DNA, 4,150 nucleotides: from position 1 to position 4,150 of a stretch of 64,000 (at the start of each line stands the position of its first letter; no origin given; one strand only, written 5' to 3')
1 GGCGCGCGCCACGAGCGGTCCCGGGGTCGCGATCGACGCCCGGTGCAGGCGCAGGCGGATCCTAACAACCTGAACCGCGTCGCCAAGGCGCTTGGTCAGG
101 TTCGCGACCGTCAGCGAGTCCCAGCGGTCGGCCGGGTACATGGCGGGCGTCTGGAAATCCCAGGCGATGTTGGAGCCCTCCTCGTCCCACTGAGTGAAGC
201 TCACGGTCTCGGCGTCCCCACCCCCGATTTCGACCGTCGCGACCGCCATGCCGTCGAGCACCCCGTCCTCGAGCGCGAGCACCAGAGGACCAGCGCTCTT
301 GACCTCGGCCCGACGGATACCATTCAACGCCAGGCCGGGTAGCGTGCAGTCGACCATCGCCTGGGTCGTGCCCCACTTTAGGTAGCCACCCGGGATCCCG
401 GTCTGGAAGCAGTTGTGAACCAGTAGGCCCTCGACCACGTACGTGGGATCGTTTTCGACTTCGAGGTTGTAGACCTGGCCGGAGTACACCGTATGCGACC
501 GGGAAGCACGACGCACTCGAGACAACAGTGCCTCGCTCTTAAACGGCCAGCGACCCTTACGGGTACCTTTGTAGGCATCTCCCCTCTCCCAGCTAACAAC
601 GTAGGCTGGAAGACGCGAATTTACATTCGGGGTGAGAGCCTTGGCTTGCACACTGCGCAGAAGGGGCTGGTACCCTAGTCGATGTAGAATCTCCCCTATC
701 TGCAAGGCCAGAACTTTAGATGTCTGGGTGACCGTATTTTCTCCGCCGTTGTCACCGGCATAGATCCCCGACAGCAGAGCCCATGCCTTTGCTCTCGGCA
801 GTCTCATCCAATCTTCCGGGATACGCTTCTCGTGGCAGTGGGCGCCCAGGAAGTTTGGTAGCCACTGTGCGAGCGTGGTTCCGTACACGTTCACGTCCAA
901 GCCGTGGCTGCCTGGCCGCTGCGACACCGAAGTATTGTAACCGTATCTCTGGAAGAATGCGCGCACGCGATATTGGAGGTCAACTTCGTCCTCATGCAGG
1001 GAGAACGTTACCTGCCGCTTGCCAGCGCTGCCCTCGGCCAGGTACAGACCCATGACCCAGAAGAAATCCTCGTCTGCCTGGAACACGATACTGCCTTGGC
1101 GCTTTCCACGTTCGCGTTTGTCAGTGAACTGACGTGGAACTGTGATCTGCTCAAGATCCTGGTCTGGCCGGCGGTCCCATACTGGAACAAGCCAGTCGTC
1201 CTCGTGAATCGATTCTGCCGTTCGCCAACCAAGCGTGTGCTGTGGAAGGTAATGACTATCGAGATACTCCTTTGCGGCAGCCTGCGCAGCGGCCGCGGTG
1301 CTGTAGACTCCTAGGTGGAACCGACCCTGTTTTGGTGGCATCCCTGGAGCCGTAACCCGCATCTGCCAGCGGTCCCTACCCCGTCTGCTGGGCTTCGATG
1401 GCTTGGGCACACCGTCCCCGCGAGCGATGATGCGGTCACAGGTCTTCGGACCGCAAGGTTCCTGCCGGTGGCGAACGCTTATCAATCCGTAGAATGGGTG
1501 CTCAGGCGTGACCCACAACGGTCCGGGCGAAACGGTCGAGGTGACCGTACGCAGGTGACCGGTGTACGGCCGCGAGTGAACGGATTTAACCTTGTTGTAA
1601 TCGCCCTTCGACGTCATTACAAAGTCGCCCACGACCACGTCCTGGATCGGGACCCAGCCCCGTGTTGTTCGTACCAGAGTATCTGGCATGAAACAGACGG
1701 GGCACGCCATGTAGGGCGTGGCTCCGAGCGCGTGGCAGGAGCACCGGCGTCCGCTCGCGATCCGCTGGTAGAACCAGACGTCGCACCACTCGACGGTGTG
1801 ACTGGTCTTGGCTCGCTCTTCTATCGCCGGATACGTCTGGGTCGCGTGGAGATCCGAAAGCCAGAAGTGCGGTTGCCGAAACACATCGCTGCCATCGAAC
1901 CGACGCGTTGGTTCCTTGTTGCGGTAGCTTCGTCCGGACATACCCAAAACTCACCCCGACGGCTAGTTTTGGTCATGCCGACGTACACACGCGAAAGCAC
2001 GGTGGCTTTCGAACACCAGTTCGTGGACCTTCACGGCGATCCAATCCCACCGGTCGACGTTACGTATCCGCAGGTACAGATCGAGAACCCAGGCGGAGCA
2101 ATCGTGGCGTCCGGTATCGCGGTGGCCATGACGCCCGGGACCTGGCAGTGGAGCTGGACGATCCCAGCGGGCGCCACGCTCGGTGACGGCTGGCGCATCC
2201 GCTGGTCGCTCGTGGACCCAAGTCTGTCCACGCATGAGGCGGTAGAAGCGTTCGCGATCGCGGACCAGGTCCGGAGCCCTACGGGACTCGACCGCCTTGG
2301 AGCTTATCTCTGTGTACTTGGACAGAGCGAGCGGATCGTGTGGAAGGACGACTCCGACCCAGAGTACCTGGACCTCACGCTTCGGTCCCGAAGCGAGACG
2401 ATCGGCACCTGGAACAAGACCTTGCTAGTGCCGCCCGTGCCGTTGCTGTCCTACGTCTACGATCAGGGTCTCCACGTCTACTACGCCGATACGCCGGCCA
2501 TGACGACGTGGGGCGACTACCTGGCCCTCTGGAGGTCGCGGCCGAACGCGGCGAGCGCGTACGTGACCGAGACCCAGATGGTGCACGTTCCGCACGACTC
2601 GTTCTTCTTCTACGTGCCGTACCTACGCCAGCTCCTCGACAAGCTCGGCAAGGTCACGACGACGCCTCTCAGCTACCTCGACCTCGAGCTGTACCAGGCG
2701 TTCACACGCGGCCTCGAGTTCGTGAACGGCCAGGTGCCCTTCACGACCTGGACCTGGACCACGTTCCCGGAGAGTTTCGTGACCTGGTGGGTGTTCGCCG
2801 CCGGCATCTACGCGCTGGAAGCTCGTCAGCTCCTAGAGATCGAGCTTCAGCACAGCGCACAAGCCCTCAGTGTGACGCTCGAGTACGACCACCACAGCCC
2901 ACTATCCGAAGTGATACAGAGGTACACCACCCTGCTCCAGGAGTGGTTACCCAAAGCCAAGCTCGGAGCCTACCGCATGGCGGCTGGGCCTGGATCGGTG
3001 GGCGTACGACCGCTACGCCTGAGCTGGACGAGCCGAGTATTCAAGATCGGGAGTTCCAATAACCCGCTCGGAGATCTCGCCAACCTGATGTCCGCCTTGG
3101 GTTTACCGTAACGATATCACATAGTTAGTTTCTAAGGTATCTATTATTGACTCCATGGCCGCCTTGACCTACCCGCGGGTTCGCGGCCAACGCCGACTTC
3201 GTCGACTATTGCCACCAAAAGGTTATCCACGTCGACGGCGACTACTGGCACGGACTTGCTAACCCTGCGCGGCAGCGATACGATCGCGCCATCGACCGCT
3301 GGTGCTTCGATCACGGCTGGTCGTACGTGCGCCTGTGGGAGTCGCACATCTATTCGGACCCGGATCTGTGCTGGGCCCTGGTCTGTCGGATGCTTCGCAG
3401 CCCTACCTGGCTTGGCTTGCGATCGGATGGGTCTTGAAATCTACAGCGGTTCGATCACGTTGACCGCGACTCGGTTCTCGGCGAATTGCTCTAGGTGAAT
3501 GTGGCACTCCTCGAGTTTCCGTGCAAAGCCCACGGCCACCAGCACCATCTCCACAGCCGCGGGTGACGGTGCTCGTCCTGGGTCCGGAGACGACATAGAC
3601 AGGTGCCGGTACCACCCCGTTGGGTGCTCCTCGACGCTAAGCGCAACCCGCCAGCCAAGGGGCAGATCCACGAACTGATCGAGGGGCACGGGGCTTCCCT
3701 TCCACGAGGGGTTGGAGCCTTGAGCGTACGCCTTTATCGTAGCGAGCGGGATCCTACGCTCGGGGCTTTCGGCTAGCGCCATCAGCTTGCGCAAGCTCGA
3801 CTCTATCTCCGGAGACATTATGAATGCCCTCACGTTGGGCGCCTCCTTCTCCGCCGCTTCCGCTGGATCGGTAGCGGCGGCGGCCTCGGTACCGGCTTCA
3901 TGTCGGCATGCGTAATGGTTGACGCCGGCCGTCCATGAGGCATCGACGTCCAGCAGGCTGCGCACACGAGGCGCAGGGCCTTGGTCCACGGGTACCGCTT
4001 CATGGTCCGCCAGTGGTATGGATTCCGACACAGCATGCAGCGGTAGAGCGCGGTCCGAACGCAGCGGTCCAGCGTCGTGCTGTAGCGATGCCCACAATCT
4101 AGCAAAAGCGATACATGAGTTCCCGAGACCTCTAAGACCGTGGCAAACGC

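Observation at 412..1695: A gene missing from the ORF track carries a 428-codon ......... intein that splits a zinc-ribbon motif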

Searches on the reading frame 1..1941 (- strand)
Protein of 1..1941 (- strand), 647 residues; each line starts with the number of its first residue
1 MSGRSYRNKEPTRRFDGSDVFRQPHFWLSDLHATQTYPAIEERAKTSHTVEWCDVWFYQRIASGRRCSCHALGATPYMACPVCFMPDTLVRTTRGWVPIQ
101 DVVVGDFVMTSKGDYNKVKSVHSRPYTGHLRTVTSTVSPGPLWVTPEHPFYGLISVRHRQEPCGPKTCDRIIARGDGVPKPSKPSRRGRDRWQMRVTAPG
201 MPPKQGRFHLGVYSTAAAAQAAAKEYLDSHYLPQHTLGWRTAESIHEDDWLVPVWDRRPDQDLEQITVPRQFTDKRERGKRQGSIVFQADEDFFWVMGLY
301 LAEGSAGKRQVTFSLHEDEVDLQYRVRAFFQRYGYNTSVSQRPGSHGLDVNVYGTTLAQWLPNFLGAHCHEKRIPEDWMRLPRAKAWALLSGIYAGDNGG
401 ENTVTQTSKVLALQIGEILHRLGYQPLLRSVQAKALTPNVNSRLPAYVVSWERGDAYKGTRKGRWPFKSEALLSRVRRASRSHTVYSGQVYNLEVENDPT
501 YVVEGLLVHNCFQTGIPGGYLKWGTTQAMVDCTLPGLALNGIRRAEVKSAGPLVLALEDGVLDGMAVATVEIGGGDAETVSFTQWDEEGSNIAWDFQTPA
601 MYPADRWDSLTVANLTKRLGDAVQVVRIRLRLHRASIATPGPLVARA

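Call 3: search_protein_families(library=pfam, proteins=[window:1-1941:-], max_evalue=1)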
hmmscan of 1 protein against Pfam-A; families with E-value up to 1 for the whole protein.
window:1-1941:- (647 aa): 4 families
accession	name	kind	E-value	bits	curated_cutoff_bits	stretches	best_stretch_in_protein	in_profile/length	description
PF13403.11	Hint_2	-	2.2e-07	31.8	28.4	1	82-134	1-53/147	Hint domain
PF14890.11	Intein_splicing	-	0.0022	18.2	35.8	1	238-510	77-155/155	Intein splicing domain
PF14528.11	LAGLIDADG_3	-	0.013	16.2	22.5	0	296-345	7-60/82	LAGLIDADG-like domain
PF14623.11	Vint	-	0.025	14.8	27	1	82-150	1-64/166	Hint-domain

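Call 4: search_protein_families(library=phrogs, proteins=[window:1-1941:-], max_evalue=1)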
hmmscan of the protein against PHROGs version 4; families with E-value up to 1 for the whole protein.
window:1-1941:- (647 aa): 9 families
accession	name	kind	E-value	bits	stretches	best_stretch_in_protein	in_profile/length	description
phrog_36001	-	unknown function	1.6e-17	64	2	80-183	94-195/715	-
phrog_26446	-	DNA, RNA and nucleotide metabolism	1.3e-06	27.8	2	289-513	475-701/761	anaerobic ribonucleoside reductase large subunit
phrog_30356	-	DNA, RNA and nucleotide metabolism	0.0029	16.7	0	83-124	385-426/823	helicase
phrog_21652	-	DNA, RNA and nucleotide metabolism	0.035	13.7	1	481-512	7-38/476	DNA polymerase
phrog_28563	-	unknown function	0.047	15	1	488-513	47-73/98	-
phrog_15283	-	unknown function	0.21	12.8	1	99-121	8-30/61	-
phrog_15127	-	head and packaging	0.33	10.4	0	484-511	549-575/602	head protein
phrog_21587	-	unknown function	0.36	9.9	1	90-118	647-675/706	-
phrog_35162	-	unknown function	0.52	10.7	1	485-514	186-215/232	-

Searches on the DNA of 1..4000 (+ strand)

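Call 6: search_dna_similar(query=window:1-4000:+, collection=phages, mode=near, max_rows=25)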
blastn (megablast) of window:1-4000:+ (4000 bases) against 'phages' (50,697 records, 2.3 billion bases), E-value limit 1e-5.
No match.
